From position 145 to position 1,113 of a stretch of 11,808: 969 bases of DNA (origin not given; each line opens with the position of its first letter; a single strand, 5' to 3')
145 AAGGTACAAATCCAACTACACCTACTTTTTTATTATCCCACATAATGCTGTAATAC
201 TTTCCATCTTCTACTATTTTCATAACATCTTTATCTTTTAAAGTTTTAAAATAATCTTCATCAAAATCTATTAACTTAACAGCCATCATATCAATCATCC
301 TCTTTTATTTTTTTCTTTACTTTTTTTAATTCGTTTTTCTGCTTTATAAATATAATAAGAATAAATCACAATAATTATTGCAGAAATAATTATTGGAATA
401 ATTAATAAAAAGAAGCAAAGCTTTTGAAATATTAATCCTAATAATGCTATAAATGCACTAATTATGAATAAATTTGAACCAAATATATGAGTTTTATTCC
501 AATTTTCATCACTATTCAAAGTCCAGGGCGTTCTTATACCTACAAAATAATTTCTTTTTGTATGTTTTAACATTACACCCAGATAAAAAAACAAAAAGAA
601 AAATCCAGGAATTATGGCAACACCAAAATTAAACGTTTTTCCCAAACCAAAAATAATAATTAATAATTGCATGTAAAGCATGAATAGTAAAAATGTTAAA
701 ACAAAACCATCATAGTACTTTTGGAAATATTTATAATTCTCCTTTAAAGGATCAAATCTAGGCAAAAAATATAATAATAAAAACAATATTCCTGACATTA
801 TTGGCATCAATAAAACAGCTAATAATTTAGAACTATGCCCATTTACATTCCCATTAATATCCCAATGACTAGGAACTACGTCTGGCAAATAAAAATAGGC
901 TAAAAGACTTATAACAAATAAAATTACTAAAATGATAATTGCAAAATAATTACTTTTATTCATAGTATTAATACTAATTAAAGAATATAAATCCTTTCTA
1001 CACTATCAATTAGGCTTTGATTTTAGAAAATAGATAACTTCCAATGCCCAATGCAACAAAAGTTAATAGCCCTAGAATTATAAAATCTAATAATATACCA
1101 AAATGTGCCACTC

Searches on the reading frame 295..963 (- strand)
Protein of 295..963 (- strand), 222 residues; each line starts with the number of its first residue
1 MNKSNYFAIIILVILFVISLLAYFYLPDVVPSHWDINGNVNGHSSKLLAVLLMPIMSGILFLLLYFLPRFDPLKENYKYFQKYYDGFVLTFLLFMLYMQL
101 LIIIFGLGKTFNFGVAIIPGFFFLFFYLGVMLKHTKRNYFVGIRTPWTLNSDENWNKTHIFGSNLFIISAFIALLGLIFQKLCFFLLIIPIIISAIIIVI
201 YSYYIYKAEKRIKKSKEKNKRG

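Call 3: search_protein_families(library=pfam, proteins=[window:295-963:-], max_evalue=0.01)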
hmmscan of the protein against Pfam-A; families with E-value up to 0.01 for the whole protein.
window:295-963:- (222 aa): 2 families
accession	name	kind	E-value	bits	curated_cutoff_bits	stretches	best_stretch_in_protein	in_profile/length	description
PF13630.11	SdpI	-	7.7e-20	71.3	28.2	1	136-202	3-71/71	SdpI/YfhL protein family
PF07853.16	DUF1648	-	2.1e-15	56.5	28.7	1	10-56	1-47/49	Domain of unknown function (DUF1648)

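Call 4: search_protein_families(library=ncbifam, proteins=[window:295-963:-], max_evalue=0.01)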
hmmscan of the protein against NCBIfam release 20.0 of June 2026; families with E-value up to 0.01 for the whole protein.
window:295-963:- (222 aa): 0 families

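Call 55: search_protein_families(library=padloc, proteins=[window:295-963:-], max_evalue=0.001)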
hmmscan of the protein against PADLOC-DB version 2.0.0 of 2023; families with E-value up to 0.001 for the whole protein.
window:295-963:- (222 aa): 0 families
